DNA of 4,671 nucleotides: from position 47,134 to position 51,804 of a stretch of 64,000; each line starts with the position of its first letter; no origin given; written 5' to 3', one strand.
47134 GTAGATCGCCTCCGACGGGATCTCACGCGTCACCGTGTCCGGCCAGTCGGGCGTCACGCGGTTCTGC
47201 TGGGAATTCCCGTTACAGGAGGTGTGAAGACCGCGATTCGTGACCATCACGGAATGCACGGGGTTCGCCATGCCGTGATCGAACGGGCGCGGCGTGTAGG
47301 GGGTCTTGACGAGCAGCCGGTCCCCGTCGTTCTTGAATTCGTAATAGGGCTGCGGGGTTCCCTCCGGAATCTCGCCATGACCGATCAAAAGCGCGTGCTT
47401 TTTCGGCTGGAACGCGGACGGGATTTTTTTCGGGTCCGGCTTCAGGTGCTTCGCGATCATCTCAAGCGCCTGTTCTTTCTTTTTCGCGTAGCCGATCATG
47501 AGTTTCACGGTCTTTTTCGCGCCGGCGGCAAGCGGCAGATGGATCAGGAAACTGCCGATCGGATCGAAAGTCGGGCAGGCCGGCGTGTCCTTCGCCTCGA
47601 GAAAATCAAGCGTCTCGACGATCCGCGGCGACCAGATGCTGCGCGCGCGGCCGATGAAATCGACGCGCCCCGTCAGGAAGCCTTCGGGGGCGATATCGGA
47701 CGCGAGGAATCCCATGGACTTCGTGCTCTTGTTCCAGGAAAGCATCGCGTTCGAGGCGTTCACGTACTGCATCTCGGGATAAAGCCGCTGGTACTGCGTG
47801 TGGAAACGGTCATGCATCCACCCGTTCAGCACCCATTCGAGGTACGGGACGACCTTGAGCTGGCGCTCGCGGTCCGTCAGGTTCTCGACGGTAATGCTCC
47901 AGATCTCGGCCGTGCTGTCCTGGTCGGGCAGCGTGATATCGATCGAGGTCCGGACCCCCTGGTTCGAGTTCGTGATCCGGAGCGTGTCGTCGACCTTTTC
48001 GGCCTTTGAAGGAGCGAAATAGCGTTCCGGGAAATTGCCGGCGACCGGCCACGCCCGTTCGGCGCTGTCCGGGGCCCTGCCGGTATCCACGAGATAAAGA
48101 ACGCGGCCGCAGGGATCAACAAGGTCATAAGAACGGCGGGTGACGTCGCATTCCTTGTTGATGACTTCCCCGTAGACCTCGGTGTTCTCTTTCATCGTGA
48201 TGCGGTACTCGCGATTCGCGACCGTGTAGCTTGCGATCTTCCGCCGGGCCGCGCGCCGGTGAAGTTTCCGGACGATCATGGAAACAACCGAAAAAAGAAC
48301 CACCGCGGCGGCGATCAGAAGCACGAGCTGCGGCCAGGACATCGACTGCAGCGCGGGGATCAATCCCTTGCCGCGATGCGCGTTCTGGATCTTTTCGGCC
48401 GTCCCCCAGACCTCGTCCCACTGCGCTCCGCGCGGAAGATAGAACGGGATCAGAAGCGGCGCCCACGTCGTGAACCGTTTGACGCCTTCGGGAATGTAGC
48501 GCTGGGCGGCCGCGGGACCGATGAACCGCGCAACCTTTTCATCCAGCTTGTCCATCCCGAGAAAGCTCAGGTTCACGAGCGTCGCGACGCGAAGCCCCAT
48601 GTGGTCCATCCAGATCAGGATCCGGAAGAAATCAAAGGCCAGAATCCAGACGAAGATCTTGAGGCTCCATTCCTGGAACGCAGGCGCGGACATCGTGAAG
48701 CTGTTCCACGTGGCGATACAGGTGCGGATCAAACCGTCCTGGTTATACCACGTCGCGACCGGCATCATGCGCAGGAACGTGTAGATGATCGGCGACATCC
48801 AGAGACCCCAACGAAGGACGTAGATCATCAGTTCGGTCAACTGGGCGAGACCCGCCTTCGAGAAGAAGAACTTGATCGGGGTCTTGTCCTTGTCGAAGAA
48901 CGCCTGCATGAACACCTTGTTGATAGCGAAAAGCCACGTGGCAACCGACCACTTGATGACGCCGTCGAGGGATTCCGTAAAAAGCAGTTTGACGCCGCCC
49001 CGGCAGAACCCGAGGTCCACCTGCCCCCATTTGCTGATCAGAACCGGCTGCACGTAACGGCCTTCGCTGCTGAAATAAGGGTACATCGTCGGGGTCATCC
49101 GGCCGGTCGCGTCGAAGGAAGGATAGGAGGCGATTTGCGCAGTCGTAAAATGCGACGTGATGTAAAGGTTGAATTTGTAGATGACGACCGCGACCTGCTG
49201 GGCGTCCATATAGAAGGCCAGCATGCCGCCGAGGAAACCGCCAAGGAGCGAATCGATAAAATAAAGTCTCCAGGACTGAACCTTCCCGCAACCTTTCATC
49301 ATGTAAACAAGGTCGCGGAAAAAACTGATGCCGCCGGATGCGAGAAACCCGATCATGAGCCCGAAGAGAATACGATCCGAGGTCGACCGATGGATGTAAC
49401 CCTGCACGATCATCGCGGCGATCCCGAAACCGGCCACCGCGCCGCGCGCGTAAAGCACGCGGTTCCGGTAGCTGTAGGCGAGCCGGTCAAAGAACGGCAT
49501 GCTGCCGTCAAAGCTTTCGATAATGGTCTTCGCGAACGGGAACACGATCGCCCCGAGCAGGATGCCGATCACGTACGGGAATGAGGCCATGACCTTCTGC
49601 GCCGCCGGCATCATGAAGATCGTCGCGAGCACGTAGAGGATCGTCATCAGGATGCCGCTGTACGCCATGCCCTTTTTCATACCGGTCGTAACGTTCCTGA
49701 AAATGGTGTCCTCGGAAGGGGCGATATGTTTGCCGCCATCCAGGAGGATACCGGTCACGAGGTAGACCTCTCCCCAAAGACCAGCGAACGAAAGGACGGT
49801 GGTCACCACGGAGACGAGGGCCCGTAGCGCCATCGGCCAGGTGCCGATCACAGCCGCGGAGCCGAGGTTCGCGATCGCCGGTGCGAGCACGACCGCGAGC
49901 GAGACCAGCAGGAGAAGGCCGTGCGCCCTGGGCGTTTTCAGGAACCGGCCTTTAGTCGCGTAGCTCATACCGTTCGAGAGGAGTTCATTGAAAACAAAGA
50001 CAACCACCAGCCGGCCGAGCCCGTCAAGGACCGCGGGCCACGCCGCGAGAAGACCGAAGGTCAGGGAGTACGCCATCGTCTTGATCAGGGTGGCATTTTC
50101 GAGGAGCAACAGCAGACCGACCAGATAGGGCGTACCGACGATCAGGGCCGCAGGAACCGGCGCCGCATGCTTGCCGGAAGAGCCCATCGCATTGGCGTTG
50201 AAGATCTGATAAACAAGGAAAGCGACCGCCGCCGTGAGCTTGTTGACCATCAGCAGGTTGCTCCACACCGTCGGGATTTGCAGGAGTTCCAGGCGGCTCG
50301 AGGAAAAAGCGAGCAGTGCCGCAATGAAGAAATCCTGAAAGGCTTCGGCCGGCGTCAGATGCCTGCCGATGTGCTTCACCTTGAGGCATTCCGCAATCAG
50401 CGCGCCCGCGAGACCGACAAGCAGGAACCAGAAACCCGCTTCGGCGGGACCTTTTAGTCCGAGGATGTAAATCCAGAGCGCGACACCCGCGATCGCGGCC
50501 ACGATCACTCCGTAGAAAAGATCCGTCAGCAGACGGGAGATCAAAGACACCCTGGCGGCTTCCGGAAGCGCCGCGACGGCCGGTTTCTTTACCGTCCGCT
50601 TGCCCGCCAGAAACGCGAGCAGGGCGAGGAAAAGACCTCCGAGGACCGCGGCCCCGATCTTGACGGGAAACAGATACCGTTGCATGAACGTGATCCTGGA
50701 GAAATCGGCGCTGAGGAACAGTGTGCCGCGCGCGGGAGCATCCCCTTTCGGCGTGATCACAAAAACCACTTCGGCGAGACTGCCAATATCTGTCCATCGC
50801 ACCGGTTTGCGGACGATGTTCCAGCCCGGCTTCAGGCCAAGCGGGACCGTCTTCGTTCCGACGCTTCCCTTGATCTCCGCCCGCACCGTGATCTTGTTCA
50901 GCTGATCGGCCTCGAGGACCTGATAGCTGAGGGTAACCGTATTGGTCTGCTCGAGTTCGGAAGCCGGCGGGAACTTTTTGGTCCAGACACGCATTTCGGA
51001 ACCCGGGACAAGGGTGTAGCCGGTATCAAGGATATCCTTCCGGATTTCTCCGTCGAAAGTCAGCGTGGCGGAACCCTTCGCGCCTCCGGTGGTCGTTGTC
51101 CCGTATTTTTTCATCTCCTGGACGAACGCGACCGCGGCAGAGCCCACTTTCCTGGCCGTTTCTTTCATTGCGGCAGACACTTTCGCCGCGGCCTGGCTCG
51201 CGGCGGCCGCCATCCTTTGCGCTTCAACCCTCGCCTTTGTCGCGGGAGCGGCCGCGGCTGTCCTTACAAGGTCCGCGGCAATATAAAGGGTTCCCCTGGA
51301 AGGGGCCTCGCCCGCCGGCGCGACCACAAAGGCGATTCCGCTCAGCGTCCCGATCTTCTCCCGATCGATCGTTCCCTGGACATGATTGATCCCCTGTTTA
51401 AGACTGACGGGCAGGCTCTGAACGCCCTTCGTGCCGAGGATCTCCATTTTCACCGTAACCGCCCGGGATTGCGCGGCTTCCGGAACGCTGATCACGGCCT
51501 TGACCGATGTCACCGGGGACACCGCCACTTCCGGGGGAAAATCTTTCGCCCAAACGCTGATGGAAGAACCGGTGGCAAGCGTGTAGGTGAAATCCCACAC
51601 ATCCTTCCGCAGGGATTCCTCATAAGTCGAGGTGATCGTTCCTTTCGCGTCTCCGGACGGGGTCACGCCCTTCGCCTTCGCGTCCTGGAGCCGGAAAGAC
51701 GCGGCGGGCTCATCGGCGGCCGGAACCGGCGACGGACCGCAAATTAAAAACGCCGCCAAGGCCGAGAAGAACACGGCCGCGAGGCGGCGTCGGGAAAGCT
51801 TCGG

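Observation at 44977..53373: Giant membrane protein fusing an unassigned ~850-aa polytopic module to a GH94-like phosphorylase domain, divergently paired with glgM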

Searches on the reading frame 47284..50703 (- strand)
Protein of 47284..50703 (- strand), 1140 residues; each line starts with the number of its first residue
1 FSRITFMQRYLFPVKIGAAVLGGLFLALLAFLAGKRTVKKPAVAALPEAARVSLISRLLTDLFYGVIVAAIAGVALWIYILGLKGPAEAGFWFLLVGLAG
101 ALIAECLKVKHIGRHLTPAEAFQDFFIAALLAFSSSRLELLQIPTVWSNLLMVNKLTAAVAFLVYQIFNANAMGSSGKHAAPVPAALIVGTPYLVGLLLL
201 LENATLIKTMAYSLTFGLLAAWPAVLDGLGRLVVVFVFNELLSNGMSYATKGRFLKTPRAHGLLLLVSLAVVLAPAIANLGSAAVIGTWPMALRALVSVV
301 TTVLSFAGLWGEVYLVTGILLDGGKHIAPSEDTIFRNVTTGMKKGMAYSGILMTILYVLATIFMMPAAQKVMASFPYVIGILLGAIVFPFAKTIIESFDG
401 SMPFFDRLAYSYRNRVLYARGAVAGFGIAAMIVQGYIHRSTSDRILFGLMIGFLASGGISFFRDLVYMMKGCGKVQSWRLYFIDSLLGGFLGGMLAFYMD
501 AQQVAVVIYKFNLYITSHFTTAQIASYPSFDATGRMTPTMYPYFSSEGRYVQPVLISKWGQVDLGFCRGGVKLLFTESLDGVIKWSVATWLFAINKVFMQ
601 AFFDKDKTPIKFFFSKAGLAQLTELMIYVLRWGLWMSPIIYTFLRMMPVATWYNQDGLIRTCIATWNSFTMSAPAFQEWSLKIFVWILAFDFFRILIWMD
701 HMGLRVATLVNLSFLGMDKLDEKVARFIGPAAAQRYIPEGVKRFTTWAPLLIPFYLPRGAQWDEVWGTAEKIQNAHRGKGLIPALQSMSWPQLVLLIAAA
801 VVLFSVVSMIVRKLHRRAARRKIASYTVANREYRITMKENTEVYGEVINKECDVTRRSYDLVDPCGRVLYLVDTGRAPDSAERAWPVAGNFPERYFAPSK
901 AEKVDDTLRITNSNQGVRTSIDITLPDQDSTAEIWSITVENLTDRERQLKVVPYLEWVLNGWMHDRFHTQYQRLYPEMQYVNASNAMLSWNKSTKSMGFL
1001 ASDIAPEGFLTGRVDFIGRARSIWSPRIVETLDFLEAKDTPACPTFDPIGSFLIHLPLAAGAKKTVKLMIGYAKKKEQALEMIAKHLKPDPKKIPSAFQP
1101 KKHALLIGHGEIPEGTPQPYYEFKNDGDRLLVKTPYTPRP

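Call 80: predict_structure(alignment_id=A3)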
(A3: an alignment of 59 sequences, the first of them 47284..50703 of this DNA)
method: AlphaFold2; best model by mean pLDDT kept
length: 1140 residues; sequences in the alignment: 59
mean_pLDDT: 88.8   pTM: 0.83
mean pLDDT of the five models: 88.8, 86.4, 85.5, 84.7, 84.1
residues with pLDDT >= 90: 775; 70-90: 268; 50-70: 53; < 50: 44
segments of 3 or more residues with pLDDT < 50: 1-3, 528-556, 1098-1100, 1137-1140
pLDDT, mean of each block of 10 residues (from residue 1): 67 93 97 83 53 86 96 96 91 97 96 94 98 93 91 95 97 92 95 94 95 97 96 98 96 96 98 97 96 97 98 97 91 97 95 94 93 96 96 86 89 97 97 95 96 97 97 93 97 93 90 92 60 41 40 53 88 95 90 94 90 85 91 91 87 84 93 95 88 83 90 92 90 82 86 84 87 83 88 94 96 86 88 93 92 89 89 93 93 91 94 96 95 98 96 95 78 82 95 93 95 74 86 89 84 96 97 96 93 53 52 65 74 57
secondary structure, 60 per line:
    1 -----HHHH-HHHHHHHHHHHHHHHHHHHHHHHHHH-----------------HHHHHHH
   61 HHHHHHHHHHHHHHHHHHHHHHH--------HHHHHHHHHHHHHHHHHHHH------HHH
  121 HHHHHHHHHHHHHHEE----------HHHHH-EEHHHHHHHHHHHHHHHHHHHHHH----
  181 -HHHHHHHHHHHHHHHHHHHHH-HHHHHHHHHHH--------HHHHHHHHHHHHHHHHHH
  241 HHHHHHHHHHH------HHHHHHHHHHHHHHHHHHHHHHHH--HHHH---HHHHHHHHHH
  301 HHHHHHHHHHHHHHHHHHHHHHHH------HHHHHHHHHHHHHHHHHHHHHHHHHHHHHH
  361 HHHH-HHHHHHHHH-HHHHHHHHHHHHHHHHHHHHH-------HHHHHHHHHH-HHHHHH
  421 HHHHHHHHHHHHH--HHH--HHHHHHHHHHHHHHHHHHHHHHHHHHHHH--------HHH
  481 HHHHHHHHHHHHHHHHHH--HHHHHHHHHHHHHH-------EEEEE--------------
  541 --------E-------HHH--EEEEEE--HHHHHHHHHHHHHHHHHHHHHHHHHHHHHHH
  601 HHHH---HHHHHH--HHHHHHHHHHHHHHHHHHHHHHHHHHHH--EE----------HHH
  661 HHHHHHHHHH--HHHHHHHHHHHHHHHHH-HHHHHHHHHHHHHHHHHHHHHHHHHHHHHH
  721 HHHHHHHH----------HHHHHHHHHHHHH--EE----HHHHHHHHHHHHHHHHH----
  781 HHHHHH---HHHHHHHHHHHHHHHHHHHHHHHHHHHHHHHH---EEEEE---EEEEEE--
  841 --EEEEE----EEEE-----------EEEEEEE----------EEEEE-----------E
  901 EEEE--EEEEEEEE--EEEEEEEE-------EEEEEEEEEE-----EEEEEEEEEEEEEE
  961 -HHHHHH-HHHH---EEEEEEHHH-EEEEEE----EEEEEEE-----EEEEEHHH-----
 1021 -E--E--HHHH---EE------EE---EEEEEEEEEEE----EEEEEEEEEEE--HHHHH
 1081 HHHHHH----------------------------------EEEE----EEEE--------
elements in order (helices of 4 or more, strands of 3 or more residues): H6-9 H11-36 H54-83 H92-111 H118-134 H147-151 H155-176 H182-202 H204-214 H223-251 H258-281 H284-287 H291-324 H331-364 H366-374 H376-396 H404-413 H415-433 H441-469 H478-498 H501-514 E522-526 E562-567 H570-604 H608-613 H616-643 H658-670 H673-689 H691-728 H739-751 H760-776 H781-786 H790-821 E825-829 E833-838 E843-847 E852-855 E867-873 E884-888 E900-904 E907-914 E917-924 E932-941 E947-960 H962-967 H969-972 E976-981 E986-991 E996-1002 E1008-1012 H1028-1031 E1048-1058 E1063-1073 H1076-1086 E1121-1124 E1129-1132
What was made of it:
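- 48241..50673 (-): Polytopic membrane module (aa 391-1201): about 20 helices, about 16-18 membrane spans; unassigned family. AlphaFold model with pLDDT 88.8 and pTM 0.83 (call 80).
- On Cyclic beta-1,2-glucan synthase (Cgs/NdvB/ChvB): About 20 helices over 810 aa (call 80).
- Checked: AlphaFold gives about 20 long helices, and the only disordered loop is aa 908-936 (call 80).
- Tried and rejected: It was superseded by a 59-sequence alignment (call 80).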

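Call 102: fold_search(model_id=the predicted structure, library=pdb)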
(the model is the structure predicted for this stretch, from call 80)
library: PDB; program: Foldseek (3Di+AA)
matches with E <= 10: 395; with E <= 0.001: 58
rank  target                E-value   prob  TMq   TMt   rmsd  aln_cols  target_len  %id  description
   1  8rfe_A                1.1e-12  1.00  0.21  0.09  31.5      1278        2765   12  CgsiGP2 sample in nanodisc (released 2024-03-20)
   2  8rf9                  1.4e-12  1.00  0.21  0.09  34.3      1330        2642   12  CgsiGP1 sample in nanodisc (released 2024-03-20)
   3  8hob_A                3.3e-12  1.00  0.20  0.27   3.8       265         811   15  The cryo-EM structure of cellobiose phosphorylase from Clostridium thermocellum ( variant) (released 2024-03-20)
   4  3rrs_A                5.8e-12  1.00  0.20  0.27   3.6       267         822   19  Crystal structure analysis of cellobiose phosphorylase from Cellulomonas uda (released 2012-05-09)
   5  8ho7_A                6.5e-12  1.00  0.19  0.27   3.8       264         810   16  The cryo-EM structure of cellobiose phosphorylase from Clostridium thermocellum (released 2023-12-13)
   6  8ho8_A                8.0e-12  1.00  0.20  0.27   3.8       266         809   15  The cryo-EM structure of cellobiose phosphorylase from Clostridium thermocellum in complex with cellobiose (released 2023-12-13)
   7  3s4c                  8.6e-12  1.00  0.21  0.28   3.5       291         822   20  Lactose phosphorylase in complex with sulfate (released 2012-06-27)
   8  3qde_A                1.3e-11  1.00  0.20  0.27   3.8       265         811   17  The structure of Cellobiose phosphorylase from Clostridium thermocellum in complex with phosphate (released 2011-11-09)
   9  8rf0_A                1.4e-11  1.00  0.21  0.09  32.3      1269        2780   11  WT-CGS sample in nanodisc (released 2024-03-20)
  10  1v7v                  2.0e-11  1.00  0.20  0.29   3.5       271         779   17  Crystal structure of Vibrio proteolyticus chitobiose phosphorylase (released 2004-06-22)
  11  8ho9_A                2.2e-11  1.00  0.20  0.27   3.7       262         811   16  The cryo-EM structure of cellobiose phosphorylase from Clostridium thermocellum (cysteine-to-serine varient) (released 2023-12-13)
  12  2cqs_A                3.2e-11  1.00  0.20  0.27   3.7       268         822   18  Crystal Structure of Cellvibrio gilvus Cellobiose Phosphorylase Crystallized from Ammonium Sulfate (released 2006-05-16)
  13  8bou_B                3.8e-11  1.00  0.21  0.29   3.9       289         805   15  Crystal structure of Blautia producta GH94 (released 2023-11-29)
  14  3act_A                4.8e-11  1.00  0.20  0.27   3.7       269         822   17  Crystal Structure of Cellvibrio gilvus Cellobiose Phosphorylase Histidine mutant (released 2010-12-22)
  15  8bou_A                7.5e-11  1.00  0.21  0.29   3.6       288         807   15  Crystal structure of Blautia producta GH94 (released 2023-11-29)
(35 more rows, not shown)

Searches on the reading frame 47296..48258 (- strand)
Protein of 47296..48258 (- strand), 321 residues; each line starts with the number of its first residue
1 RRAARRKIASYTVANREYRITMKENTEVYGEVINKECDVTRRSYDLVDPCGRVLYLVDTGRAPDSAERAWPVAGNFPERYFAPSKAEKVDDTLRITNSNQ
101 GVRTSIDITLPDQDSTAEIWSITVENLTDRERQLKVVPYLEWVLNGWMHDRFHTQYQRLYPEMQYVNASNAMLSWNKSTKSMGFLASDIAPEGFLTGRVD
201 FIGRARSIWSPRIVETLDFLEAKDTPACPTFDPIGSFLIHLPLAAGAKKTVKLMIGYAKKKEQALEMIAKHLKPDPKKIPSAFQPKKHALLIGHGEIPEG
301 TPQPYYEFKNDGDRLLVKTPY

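Call 35: search_protein_families(library=pfam, proteins=[window:47296-48258:-], max_evalue=10)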
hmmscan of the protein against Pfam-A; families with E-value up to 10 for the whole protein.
window:47296-48258:- (321 aa): 1 family
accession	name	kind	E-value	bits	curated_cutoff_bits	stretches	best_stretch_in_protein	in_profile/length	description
PF06165.18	GH94_b-supersand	-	6.3e-26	91.8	23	1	13-256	8-251/251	Glycosyl hydrolase 94, supersandwich domain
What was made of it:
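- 47491..48222 (-): First GH94 supersandwich domain (aa 1208-1451), equivalent to Cgs GP1. PF06165, E 6e-26 (call 35).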

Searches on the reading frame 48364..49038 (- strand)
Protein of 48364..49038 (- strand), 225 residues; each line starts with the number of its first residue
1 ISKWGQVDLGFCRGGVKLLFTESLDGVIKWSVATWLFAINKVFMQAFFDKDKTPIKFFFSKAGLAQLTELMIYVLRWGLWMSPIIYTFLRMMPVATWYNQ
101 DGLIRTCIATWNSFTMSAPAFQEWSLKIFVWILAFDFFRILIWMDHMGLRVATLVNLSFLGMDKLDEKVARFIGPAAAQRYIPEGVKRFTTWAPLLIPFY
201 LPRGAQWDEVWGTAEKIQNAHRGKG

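Call 52: find_homologous_proteins(query=window:48364-49038:-, max_evalue=0.001)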
Query seq(225 aa) (225 aa): 176 proteins with E <= 0.001 among 284 candidates; the best 120 are listed.
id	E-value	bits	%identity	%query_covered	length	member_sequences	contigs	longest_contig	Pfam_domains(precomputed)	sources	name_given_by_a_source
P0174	2.4e-107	376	83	87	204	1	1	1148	-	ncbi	-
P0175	1.6e-102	360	76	88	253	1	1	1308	-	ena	-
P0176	1.7e-88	314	62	100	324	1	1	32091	-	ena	-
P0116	4.5e-88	313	87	69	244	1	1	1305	-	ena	-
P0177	4.3e-86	306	61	99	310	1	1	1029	-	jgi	jgi:cyclic beta-1,2-glucan synthetase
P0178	6.7e-86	306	61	100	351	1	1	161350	-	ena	-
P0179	1.3e-85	305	61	99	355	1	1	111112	-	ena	-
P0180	1.4e-85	305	59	99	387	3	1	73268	-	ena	-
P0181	9.4e-85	302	66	93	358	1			-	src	-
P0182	3.8e-84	300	64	91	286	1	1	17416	-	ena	-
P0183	3.4e-83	297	60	95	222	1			-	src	-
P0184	2.7e-80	287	59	96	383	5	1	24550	-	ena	-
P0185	4.0e-80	287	87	66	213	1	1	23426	-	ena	-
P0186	2.0e-78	281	58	95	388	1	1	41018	-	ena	-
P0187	2.2e-76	274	62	84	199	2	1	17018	-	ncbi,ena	-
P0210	1.6e-65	239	55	91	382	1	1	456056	-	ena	-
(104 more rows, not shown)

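Call 53: find_encoding_contigs(protein=P0210, flank=8000, max_places=2)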
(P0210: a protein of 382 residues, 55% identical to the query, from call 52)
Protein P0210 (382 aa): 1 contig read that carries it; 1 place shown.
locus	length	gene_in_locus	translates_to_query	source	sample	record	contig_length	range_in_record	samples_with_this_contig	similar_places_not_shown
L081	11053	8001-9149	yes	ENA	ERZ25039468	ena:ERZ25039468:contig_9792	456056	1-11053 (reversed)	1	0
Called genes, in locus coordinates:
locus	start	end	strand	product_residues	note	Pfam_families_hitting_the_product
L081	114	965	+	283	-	PF09347:DUF1989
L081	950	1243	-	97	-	PF10041:DUF2277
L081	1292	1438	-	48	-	-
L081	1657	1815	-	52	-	-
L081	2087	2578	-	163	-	PF14196:ATC_hydrolase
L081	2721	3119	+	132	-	PF00903:Glyoxalase, PF13669:Glyoxalase_4 (weak)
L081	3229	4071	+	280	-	PF00793:DAHP_synth_1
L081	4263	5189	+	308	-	PF19576:Acyltransf_2, PF01553:Acyltransferase (weak)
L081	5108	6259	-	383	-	PF14489:QueF, PF13628:DUF4142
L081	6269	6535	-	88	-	-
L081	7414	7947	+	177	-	-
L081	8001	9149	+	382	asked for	-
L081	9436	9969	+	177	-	PF06165:GH94_b-supersand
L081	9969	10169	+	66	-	PF06165:GH94_b-supersand (weak)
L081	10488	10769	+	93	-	-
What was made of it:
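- Tried and rejected: One example proved to be a piece of a frameshifted long-read gene call (call 53), so I dropped the idea of a stand-alone 'core' protein.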

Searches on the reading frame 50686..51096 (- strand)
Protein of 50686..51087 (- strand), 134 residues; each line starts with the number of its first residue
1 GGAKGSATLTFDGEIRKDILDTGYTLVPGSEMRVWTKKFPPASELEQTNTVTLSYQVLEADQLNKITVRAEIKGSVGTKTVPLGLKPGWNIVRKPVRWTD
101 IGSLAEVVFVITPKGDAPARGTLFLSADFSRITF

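Call 35: search_protein_families(library=pfam, proteins=[window:50686-51087:-], max_evalue=10)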
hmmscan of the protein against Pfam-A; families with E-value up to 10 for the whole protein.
seq(134 aa): 0 families

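Call 123: search_solved_structures(query=A5, max_evalue=10)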
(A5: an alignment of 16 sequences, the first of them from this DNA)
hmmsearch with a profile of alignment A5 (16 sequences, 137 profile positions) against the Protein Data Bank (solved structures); distinct sequences matched with E-value up to 10: 3.
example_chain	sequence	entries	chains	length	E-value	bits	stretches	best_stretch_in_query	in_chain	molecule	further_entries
2fvo_A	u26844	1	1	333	1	12.6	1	90-118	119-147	Peptide chain release factor 1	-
1rq0_A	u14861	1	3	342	1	12.6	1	90-118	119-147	Peptide chain release factor 1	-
7ood_s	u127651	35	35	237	1.3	12.2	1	95-124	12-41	50S ribosomal protein L23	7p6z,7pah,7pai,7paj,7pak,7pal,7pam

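Call 124: search_protein_families(library=pfam, alignment_id=A5, max_evalue=1)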
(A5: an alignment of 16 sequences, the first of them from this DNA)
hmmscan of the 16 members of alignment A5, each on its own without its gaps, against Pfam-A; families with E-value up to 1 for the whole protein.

A. member 1, seq(136 aa): 0 families

B. families by the number of members that match (of 16 scanned): 5 families
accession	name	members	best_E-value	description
PF15416.12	DUF4623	1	0.0037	Domain of unknown function (DUF4623)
PF23093.1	GBD_Tenm3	1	0.0052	Teneurin-3-like, galactose-binding domain-like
PF16048.10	Antimicrobial23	1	0.0088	Frog antimicrobial peptide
PF21791.3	MDHAR3-like_C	1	0.018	Monodehydroascorbate reductase 3-like, C-terminal domain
PF06157.16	DUF973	1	0.24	Protein of unknown function (DUF973)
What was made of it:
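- Checked: They have no Pfam or PDB sequence hit (calls 35, 123, 124).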

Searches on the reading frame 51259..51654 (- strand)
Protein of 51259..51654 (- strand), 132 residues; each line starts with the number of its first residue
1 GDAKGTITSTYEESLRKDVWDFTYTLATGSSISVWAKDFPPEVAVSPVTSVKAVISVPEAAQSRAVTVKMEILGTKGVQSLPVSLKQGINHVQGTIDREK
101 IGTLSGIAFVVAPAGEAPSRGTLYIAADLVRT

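Call 35: search_protein_families(library=pfam, proteins=[window:51259-51654:-], max_evalue=10)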
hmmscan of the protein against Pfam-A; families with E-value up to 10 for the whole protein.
seq(132 aa): 0 families
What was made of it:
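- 51262..51657 (-): Repeat 1 (aa 63-194), predicted periplasmic; poorly conserved (~25%). No Pfam hit (call 35).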
